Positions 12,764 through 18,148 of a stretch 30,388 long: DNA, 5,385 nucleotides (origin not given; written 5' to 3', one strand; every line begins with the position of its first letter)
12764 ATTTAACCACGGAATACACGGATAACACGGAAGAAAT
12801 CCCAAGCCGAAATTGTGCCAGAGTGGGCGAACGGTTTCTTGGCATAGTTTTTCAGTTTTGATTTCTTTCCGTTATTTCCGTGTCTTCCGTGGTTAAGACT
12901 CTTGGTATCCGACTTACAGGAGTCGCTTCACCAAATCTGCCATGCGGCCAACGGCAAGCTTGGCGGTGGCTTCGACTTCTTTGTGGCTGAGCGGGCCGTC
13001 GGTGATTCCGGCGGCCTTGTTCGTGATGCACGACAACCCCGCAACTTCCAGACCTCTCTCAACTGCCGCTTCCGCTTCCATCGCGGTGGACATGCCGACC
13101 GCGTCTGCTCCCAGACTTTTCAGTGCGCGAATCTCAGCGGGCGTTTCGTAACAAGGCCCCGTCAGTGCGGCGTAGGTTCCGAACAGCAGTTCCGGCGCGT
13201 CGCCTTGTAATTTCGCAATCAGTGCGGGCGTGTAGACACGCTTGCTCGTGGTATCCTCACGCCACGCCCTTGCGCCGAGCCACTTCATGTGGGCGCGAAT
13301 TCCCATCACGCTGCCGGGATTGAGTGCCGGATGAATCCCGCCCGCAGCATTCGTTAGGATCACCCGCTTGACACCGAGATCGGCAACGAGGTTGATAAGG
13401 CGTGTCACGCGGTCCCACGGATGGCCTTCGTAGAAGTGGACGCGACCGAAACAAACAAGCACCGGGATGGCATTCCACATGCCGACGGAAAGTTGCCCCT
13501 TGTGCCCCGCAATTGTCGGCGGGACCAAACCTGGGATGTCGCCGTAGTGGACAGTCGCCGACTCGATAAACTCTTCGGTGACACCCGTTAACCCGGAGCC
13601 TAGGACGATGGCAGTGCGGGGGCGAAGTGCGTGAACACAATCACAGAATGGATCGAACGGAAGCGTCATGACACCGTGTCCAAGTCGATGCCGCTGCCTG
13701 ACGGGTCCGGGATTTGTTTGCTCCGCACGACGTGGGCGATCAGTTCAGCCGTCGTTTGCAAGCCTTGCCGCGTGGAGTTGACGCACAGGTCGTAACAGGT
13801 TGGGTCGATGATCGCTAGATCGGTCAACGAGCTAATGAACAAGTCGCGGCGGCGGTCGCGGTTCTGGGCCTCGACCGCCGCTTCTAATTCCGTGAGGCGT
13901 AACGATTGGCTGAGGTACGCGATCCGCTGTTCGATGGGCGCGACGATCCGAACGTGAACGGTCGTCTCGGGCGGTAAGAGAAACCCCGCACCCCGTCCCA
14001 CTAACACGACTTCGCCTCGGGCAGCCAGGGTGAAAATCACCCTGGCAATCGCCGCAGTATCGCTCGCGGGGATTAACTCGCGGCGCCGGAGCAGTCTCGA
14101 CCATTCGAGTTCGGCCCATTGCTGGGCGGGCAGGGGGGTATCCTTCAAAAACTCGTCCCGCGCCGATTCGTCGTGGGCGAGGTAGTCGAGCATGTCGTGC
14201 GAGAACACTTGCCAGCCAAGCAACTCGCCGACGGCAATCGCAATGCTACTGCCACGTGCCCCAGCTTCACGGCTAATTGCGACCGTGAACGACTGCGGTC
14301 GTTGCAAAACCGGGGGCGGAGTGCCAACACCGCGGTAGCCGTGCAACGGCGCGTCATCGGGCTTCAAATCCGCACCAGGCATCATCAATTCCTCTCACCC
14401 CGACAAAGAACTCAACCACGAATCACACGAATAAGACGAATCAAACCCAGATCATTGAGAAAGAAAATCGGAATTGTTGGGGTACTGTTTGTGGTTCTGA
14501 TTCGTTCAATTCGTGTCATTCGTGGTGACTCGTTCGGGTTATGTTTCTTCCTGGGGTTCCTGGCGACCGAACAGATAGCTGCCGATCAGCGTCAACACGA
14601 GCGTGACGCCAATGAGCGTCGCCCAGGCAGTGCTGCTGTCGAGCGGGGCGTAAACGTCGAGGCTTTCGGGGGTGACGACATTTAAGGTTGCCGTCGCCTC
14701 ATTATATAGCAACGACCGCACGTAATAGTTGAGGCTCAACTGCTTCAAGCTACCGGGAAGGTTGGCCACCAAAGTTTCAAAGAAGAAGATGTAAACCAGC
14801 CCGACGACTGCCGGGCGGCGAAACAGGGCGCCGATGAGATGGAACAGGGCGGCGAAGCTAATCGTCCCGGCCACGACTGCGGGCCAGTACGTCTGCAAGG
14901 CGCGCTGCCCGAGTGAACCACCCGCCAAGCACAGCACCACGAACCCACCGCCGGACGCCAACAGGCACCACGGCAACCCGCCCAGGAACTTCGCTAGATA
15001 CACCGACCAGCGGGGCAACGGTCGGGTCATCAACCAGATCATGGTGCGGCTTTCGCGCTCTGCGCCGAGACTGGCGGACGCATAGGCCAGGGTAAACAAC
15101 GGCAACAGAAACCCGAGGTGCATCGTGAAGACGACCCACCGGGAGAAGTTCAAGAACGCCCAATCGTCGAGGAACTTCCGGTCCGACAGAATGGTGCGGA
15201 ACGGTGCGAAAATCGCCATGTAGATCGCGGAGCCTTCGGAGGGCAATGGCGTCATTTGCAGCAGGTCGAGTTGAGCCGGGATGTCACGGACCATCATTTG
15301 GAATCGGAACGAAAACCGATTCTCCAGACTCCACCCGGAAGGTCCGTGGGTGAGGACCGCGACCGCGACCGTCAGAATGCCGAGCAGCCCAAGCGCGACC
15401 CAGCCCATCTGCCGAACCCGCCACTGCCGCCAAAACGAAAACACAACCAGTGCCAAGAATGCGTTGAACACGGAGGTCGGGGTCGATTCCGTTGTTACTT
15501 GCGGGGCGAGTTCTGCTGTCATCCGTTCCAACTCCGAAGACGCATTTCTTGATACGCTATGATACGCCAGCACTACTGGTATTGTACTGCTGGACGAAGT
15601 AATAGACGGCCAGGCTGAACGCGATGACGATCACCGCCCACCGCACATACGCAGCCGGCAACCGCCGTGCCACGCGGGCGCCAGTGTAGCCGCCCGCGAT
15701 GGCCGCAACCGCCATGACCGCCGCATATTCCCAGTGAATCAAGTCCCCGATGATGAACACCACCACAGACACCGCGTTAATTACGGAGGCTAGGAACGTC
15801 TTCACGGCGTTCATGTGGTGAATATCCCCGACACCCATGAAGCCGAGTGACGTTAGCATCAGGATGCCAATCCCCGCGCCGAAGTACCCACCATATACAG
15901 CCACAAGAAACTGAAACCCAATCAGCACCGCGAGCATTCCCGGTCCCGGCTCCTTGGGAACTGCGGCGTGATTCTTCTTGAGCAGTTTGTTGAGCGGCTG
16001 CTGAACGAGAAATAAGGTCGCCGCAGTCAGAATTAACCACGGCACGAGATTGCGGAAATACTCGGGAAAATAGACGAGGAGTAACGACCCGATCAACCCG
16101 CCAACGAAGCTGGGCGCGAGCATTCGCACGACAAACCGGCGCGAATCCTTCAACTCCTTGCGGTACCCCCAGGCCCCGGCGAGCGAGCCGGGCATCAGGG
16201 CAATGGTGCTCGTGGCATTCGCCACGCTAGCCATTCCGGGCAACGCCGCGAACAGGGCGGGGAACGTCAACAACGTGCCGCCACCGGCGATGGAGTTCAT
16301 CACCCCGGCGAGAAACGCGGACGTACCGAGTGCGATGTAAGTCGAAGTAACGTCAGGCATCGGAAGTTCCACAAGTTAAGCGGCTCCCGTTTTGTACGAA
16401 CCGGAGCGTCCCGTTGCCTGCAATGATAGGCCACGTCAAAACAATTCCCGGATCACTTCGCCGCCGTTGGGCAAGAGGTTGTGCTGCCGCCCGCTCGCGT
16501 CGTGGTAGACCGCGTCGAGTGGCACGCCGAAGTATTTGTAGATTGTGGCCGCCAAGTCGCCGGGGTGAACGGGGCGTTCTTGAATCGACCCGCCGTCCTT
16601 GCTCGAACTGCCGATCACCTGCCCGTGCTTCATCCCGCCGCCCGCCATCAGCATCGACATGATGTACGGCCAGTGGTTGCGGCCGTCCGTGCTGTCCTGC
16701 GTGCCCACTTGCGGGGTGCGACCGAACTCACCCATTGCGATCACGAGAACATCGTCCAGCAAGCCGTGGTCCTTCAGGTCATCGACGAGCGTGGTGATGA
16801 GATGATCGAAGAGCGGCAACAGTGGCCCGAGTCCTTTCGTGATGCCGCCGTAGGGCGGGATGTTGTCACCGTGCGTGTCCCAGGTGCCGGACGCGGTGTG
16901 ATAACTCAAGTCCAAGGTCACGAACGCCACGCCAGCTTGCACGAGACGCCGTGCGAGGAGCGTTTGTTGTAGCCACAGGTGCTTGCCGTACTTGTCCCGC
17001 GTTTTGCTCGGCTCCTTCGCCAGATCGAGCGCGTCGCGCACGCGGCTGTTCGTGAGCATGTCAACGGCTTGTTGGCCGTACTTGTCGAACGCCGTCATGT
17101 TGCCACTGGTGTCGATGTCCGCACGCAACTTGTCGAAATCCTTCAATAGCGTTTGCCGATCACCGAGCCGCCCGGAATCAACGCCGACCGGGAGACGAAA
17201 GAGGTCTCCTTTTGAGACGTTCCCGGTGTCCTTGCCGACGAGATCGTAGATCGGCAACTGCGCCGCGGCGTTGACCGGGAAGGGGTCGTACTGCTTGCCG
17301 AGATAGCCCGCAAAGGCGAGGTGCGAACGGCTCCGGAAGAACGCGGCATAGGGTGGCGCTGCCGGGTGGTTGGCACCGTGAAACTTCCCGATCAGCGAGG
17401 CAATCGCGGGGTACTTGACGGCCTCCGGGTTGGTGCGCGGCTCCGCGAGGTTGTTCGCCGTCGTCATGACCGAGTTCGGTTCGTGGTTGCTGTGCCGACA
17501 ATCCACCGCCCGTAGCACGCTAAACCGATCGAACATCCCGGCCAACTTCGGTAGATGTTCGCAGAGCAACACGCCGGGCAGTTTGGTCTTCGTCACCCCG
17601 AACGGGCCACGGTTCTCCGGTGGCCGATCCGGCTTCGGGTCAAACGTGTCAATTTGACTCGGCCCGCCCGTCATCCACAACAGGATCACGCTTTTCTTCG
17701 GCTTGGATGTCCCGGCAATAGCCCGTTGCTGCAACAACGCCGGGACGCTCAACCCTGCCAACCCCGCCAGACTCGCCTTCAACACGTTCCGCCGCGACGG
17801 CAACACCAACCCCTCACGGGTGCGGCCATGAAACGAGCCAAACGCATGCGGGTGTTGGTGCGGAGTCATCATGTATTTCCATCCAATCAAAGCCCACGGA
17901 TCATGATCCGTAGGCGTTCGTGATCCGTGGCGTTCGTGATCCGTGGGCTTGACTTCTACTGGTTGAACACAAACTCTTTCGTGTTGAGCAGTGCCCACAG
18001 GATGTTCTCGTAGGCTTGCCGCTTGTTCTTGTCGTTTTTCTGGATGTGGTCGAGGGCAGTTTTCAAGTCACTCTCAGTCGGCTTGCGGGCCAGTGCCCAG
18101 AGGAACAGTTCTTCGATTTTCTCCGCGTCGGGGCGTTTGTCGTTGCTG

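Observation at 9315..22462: A family of six intergenic hairpin elements that share an architecture (mirrored arrays of 8-10-nt periodic YACGRA units) but not a sequence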

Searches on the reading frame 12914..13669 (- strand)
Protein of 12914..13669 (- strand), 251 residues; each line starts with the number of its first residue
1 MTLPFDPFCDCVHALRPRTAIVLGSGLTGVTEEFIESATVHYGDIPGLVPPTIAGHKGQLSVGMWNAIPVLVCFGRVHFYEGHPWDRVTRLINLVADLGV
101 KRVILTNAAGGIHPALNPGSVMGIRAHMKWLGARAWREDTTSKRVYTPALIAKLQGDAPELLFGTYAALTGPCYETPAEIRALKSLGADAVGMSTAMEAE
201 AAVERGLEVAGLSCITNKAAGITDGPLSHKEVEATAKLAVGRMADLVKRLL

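Call 8: search_protein_families(library=ncbifam, proteins=[window:12914-13669:-])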
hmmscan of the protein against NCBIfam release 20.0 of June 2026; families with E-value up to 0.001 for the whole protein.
window:12914-13669:- (251 aa): 13 families
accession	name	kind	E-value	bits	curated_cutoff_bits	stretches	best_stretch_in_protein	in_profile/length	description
NF006054.0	PRK08202.1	equivalog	5.6e-69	232.7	218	1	15-250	22-270/274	purine-nucleoside phosphorylase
TIGR01697.1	PNPH-PUNA-XAPA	subfamily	4.5e-58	196.5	197.1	1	19-250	2-245/247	inosine/guanosine/xanthosine phosphorylase family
TIGR01698.1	PUNP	equivalog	6e-58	196.2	302.6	1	19-250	2-243/245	purine-nucleoside phosphorylase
TIGR01700.1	PNPH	equivalog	5.7e-55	186.4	293.35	1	19-250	2-247/249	purine nucleoside phosphorylase I, inosine and guanosine-specific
TIGR01699.1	XAPA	equivalog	2.8e-37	128.6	370.9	1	19-249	2-245/248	xanthosine phosphorylase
NF006599.0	PRK09136.1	equivalog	2.5e-17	62.9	223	1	163-250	155-243/247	S-methyl-5'-thioinosine phosphorylase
TIGR01694.1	MTAP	equivalog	1.4e-16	60.6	274.85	1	95-249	71-236/240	S-methyl-5'-thioadenosine phosphorylase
NF005876.0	PRK07823.1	equivalog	4.1e-09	36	306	1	157-248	147-239/267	S-methyl-5'-thioadenosine phosphorylase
NF006334.0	PRK08564.1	equivalog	8.5e-08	31.7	382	1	164-247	160-243/267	S-methyl-5'-thioadenosine phosphorylase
NF006492.0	PRK08931.1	equivalog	8.2e-06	25.4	437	1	163-218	155-210/291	S-methyl-5'-thioadenosine phosphorylase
TIGR03468.1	HpnG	hypoth_equivalog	5e-05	23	187.1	1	86-219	32-158/212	hopanoid-associated phosphorylase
NF005657.0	PRK07432.1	equivalog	6.9e-05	22.1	453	1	164-217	159-212/291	S-methyl-5'-thioadenosine phosphorylase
NF005476.0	PRK07077.1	equivalog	0.00049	19.4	215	1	94-218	48-172/243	phosphorylase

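Call 9: search_protein_families(library=pfam, proteins=[window:12914-13669:-])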
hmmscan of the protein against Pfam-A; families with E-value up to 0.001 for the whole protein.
window:12914-13669:- (251 aa): 1 family
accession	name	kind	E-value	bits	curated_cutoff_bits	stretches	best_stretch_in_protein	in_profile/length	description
PF01048.26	PNP_UDP_1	-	1.2e-39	136.5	25.1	1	19-251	2-232/233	Phosphorylase superfamily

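Call 36: find_homologous_proteins(query=window:12914-13669:-)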
Query window:12914-13669:- (251 aa): 8000 proteins with E <= 0.001 among 8000 candidates; the best 120 are listed.
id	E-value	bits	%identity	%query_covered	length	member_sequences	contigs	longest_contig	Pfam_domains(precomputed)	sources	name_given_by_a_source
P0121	1.3e-156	538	95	100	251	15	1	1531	PF01048.27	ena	-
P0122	5.6e-147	506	89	100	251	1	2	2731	PF01048.27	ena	-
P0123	1.0e-100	354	65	98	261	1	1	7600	PF01048.27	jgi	jgi:purine-nucleoside phosphorylase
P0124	6.8e-99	349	65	100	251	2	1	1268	PF01048.27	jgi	jgi:purine-nucleoside phosphorylase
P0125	2.2e-98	347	65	100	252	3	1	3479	PF01048.27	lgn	-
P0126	5.1e-97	342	64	100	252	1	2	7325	PF01048.27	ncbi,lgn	-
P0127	1.7e-94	334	64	98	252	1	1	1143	PF01048.27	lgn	-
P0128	1.0e-93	332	62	100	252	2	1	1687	PF01048.27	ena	-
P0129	1.3e-93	331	63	97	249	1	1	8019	PF01048.27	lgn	-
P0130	7.7e-92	325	62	99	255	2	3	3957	PF01048.27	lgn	-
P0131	3.2e-91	323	64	98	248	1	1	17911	PF01048.27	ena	-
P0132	3.3e-91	323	65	98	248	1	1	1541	PF01048.27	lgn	-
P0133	5.3e-91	323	62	98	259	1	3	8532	PF01048.27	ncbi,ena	-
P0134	1.4e-90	321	61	97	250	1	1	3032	PF01048.27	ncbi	-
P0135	2.9e-90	320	61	97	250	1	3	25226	PF01048.27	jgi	jgi:purine-nucleoside phosphorylase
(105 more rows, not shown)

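Call 37: find_encoding_contigs(protein=P0122, flank=10000, max_places=4)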
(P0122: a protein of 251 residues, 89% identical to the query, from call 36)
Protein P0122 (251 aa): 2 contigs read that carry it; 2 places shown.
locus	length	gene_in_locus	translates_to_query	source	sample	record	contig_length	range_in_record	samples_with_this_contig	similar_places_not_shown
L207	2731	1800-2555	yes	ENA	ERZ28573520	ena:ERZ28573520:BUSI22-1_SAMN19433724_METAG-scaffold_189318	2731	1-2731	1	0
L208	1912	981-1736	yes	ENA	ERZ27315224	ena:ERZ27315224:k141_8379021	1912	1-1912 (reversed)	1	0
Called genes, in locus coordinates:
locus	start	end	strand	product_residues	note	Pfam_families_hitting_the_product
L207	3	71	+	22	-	?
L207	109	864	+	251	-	-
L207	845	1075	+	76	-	-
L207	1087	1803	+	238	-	PF13189:Cytidylate_kin2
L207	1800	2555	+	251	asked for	PF01048:PNP_UDP_1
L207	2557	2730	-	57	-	?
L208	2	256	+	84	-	?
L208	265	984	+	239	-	PF13189:Cytidylate_kin2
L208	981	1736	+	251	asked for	PF01048:PNP_UDP_1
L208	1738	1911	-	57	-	?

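Call 38: find_encoding_contigs(protein=P0121, flank=10000, max_places=4)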
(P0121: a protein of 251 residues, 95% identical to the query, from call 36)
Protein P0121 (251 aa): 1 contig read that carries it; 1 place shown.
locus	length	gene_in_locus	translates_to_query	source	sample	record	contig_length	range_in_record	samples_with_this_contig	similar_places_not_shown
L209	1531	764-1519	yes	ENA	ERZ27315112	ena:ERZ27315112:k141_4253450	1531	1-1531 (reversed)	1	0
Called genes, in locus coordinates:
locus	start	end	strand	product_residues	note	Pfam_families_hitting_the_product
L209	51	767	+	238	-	PF13189:Cytidylate_kin2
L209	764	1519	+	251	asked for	PF01048:PNP_UDP_1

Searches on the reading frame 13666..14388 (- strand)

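Call 8: search_protein_families(library=ncbifam, proteins=[window:13666-14388:-])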
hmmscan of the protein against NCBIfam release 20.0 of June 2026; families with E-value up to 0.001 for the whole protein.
window:13666-14388:- (240 aa): 1 family
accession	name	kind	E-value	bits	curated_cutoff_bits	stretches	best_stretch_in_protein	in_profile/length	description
TIGR02173.1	cyt_kin_arch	equivalog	3.6e-05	23.8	102.1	1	121-219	68-166/169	(d)CMP kinase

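Call 9: search_protein_families(library=pfam, proteins=[window:13666-14388:-])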
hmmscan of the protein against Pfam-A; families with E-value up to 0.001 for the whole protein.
window:13666-14388:- (240 aa): 1 family
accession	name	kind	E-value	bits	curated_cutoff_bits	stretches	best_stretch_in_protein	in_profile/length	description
PF13189.12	Cytidylate_kin2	-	5e-26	92.4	28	1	36-206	2-175/176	Cytidylate kinase-like family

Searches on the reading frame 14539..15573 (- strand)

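Call 8: search_protein_families(library=ncbifam, proteins=[window:14539-15573:-])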
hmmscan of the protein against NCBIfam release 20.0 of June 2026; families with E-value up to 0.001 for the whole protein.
window:14539-15573:- (344 aa): 0 families

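Call 9: search_protein_families(library=pfam, proteins=[window:14539-15573:-])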
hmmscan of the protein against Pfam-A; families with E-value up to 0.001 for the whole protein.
window:14539-15573:- (344 aa): 3 families
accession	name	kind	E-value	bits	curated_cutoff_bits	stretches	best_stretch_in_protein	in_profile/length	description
PF12679.13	ABC2_membrane_2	-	1.2e-12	48.1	27.2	1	135-338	72-281/283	ABC-2 family transporter protein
PF12730.13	ABC2_membrane_4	-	3.6e-09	37.3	27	1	118-228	20-131/179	ABC-2 family transporter protein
PF12698.13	ABC2_membrane_3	-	1.3e-06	28.3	31.6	1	153-264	168-278/347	ABC-2 family transporter protein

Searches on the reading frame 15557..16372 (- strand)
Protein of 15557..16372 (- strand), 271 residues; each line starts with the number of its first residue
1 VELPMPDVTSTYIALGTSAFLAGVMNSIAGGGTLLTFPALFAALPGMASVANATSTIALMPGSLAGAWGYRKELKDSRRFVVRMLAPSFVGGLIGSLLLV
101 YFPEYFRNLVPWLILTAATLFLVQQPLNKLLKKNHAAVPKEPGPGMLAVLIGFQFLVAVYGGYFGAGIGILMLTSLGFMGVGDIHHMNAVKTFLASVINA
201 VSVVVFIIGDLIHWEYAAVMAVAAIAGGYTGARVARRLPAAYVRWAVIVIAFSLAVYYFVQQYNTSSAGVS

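Call 55: search_protein_families(library=pfam, proteins=[window:15557-16372:-], max_evalue=0.01)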
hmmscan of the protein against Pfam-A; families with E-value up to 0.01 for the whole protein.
window:15557-16372:- (271 aa): 1 family
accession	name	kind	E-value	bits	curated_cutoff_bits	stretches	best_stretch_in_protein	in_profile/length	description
PF01925.25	TauE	-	7.4e-42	144.1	32.6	1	18-257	4-236/237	Sulfite exporter TauE/SafE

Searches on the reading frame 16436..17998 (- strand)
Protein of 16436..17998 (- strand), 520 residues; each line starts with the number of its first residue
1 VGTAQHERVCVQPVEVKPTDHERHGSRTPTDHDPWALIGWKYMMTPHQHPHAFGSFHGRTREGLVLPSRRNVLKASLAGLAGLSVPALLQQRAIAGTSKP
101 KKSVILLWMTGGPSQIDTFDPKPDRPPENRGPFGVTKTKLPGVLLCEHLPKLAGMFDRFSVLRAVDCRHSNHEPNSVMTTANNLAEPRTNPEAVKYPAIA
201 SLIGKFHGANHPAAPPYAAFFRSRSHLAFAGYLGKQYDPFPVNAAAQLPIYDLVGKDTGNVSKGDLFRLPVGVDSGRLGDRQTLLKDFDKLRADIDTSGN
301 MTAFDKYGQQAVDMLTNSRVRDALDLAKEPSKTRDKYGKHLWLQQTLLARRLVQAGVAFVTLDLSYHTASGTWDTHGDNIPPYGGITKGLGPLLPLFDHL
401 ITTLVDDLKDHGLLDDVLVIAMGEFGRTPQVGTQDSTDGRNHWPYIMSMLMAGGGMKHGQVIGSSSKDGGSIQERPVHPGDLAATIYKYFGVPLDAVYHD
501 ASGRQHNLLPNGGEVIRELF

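Call 8: search_protein_families(library=ncbifam, proteins=[window:16436-17998:-])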
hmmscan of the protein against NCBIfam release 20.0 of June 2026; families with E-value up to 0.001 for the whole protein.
window:16436-17998:- (520 aa): 0 families

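Call 9: search_protein_families(library=pfam, proteins=[window:16436-17998:-])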
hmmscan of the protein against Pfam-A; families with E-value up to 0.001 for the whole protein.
window:16436-17998:- (520 aa): 1 family
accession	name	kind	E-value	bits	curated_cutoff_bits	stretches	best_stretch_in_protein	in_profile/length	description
PF07394.17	DUF1501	-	1.1e-80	272.2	27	1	101-520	1-390/390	Protein of unknown function (DUF1501)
